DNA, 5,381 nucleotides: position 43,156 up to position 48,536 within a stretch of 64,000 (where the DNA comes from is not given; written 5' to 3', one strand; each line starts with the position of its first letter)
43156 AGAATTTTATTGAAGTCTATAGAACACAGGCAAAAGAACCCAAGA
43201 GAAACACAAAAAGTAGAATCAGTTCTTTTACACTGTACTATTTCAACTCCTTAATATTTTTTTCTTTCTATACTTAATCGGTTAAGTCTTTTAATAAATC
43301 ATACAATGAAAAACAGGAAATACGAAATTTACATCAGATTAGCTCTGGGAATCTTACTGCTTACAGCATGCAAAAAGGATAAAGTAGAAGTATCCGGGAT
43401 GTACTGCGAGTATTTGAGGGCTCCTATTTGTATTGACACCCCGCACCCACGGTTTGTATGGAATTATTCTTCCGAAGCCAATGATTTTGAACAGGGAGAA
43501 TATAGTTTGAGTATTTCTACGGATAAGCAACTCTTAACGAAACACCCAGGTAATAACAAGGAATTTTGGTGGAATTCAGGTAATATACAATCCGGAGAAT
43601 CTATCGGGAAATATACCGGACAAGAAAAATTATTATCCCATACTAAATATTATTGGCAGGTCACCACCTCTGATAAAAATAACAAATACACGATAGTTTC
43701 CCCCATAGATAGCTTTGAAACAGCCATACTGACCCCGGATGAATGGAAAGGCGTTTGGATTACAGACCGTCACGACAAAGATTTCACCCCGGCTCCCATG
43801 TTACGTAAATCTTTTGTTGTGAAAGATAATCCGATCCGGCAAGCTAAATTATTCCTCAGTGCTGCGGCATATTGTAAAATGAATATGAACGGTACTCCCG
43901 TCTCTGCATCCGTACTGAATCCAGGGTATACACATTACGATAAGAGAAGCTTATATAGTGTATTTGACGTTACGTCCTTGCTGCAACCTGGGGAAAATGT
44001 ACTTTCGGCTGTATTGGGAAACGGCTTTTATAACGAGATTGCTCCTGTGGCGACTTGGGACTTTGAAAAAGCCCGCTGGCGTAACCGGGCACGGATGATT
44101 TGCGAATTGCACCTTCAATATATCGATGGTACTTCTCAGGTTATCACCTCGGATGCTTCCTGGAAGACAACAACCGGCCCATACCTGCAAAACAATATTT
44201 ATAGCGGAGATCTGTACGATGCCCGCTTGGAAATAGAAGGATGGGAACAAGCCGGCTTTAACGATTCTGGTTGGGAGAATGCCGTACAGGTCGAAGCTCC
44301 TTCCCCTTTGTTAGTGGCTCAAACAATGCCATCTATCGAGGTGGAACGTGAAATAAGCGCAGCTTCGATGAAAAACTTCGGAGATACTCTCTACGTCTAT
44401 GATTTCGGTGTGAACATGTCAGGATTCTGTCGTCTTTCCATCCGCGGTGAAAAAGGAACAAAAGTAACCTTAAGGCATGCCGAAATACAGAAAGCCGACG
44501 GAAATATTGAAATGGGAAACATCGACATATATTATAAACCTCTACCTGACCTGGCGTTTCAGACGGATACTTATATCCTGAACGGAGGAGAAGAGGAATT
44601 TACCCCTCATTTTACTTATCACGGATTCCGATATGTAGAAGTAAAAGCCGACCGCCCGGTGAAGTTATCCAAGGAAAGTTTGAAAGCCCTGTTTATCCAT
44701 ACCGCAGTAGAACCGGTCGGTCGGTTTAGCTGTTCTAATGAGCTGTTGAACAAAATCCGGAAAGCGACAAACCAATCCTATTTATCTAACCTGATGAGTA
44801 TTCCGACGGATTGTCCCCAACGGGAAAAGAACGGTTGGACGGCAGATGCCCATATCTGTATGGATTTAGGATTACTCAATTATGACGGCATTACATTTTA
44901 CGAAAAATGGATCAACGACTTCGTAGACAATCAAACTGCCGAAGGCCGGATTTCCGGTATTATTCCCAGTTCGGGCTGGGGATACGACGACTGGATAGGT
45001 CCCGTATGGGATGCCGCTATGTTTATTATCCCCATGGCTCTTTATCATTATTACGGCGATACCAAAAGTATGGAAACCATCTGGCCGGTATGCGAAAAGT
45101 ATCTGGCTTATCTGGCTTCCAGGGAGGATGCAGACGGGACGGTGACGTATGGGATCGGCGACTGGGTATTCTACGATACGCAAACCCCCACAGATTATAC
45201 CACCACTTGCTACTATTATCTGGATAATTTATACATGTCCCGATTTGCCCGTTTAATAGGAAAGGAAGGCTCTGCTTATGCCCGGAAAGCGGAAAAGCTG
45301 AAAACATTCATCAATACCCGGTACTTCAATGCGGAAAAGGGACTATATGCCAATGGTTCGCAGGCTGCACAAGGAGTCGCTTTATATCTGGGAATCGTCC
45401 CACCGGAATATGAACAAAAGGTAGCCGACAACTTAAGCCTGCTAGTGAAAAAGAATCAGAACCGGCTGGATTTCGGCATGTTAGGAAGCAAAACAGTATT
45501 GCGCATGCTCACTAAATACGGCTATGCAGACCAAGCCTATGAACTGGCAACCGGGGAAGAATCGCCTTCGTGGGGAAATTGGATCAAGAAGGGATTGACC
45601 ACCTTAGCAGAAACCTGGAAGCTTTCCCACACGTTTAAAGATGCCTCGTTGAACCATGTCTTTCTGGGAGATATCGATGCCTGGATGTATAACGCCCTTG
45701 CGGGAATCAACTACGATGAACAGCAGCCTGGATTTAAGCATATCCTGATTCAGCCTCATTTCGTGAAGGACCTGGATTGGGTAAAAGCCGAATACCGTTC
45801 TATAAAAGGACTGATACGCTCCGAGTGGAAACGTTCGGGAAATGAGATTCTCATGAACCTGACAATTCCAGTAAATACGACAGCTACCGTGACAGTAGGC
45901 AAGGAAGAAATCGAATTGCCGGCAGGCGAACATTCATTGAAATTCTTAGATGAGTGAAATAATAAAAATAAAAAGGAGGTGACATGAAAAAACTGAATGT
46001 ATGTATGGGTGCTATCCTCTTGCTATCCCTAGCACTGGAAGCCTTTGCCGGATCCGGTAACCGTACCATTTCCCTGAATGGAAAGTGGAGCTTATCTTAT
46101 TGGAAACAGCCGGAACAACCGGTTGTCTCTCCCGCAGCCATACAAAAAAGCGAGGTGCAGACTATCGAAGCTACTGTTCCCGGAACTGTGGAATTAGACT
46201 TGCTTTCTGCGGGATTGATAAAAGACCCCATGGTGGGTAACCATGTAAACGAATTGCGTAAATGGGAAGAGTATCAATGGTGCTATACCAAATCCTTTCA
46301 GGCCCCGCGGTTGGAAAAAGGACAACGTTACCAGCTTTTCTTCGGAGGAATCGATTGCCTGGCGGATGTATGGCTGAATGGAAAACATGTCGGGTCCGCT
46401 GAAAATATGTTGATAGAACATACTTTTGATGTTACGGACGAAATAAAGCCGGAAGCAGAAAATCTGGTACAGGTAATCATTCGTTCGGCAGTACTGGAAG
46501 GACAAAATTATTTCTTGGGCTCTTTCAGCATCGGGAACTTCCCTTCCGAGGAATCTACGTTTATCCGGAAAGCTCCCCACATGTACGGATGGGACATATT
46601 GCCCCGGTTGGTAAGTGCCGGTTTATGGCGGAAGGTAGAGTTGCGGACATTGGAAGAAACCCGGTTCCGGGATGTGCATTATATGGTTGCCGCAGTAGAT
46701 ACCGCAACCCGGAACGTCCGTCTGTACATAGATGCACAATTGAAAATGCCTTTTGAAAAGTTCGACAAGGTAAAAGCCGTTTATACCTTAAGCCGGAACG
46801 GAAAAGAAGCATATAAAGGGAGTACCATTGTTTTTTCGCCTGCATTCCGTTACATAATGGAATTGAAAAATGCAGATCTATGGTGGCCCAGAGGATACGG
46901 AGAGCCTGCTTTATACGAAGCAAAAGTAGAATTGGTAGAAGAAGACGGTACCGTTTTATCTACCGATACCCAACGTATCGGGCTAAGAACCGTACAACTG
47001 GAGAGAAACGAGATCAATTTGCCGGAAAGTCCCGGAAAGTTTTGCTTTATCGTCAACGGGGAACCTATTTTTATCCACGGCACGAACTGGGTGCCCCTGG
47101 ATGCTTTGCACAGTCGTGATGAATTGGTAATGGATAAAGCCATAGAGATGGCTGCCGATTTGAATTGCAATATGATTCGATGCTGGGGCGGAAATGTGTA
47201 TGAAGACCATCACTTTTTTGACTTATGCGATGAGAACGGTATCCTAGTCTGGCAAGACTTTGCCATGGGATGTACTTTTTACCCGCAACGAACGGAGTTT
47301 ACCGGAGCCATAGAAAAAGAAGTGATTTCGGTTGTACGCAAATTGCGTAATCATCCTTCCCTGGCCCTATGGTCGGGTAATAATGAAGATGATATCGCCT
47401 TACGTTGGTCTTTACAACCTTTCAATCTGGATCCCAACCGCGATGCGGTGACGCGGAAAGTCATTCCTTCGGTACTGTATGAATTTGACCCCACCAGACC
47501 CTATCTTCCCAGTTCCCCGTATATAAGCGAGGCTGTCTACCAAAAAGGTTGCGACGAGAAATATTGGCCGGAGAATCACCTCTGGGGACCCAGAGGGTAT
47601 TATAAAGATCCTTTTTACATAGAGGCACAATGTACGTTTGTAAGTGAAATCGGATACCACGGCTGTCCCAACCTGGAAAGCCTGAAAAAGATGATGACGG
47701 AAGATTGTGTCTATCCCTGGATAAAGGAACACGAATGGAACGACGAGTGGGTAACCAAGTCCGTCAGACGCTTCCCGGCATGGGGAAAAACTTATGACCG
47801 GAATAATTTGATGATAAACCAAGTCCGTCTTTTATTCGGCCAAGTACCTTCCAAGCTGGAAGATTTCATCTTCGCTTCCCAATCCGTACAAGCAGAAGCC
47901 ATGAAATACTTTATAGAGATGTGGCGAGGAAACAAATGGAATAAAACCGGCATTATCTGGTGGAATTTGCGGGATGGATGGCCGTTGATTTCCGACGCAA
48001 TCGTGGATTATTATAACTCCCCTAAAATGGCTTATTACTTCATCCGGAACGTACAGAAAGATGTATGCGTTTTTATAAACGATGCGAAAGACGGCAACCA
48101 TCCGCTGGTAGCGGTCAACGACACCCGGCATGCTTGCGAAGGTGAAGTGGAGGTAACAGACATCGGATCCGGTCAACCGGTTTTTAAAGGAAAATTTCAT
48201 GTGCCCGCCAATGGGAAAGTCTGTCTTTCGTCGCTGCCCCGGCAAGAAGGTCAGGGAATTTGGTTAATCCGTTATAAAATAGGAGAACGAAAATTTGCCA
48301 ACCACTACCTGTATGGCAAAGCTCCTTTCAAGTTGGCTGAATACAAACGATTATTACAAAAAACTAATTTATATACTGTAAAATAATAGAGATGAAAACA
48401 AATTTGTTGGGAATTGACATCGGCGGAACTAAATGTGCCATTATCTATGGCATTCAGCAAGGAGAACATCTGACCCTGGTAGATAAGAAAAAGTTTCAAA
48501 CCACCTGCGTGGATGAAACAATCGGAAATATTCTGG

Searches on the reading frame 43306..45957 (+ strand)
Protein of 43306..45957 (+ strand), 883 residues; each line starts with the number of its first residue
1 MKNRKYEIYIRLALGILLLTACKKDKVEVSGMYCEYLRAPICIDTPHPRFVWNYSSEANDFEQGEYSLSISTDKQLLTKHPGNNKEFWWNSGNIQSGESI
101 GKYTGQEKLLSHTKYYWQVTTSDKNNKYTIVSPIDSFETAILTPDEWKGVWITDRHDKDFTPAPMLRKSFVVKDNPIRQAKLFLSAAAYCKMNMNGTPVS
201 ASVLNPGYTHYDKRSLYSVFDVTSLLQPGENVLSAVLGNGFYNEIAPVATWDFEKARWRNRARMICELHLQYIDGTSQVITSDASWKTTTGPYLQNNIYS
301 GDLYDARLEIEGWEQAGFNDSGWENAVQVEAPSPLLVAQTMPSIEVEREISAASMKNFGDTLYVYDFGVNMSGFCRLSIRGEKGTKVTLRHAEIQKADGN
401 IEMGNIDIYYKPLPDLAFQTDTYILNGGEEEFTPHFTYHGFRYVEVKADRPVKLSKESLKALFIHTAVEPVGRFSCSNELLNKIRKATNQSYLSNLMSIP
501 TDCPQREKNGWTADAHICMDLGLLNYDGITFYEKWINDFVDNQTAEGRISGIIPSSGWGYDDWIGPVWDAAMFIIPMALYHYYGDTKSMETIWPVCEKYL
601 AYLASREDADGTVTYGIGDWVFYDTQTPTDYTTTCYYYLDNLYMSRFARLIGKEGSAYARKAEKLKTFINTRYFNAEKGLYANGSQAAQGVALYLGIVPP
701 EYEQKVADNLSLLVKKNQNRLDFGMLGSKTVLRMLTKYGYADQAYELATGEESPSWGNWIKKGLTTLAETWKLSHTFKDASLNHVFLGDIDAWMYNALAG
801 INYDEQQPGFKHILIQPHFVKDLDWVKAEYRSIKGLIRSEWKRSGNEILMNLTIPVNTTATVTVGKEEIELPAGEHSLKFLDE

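Call 69: search_protein_families(library=pfam, proteins=[window:43306-45957:+], max_evalue=0.00001)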
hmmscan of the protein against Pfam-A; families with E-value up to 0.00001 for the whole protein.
window:43306-45957:+ (883 aa): 5 families
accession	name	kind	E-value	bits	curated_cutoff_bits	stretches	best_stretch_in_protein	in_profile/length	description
PF17389.8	Bac_rhamnosid6H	-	8.6e-86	288.7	24.5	1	471-797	3-338/339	Bacterial alpha-L-rhamnosidase 6 hairpin glycosidase domain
PF08531.16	Bac_rhamnosid_N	-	9.1e-51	172.5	25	1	177-346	3-170/172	Alpha-L-rhamnosidase N-terminal domain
PF05592.18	Bac_rhamnosid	-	5.5e-25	87.7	22.2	1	358-465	3-102/102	Bacterial alpha-L-rhamnosidase concanavalin-like domain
PF25788.1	Ig_Rha78A_N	-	1.9e-21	76.8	27.4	1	30-142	2-104/105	Rha78A-like, N-terminal immunoglobulin domain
PF17390.7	Bac_rhamnosid_C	-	1.8e-20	73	22.1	1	800-875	1-74/78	Bacterial alpha-L-rhamnosidase C-terminal domain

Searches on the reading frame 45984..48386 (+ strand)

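Call 69: search_protein_families(library=pfam, proteins=[window:45984-48386:+], max_evalue=0.00001)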
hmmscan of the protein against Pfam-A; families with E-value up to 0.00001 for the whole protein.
window:45984-48386:+ (800 aa): 4 families
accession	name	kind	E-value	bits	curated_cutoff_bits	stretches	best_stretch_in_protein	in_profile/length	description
PF22666.2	Glyco_hydro_2_N2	-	5.5e-39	134.3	27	1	57-216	8-167/167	Glycosyl hydrolase 2 galactose-binding domain-like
PF00703.27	Glyco_hydro_2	-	1.4e-09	39.1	23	1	238-335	27-109/109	Glycosyl hydrolases family 2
PF02837.24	Glyco_hydro_2_N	-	7e-09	36.3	28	1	30-174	3-145/169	Glycosyl hydrolases family 2, sugar binding domain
PF02836.23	Glyco_hydro_2_C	-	3.2e-06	27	21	0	355-469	8-136/302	Glycosyl hydrolases family 2, TIM barrel domain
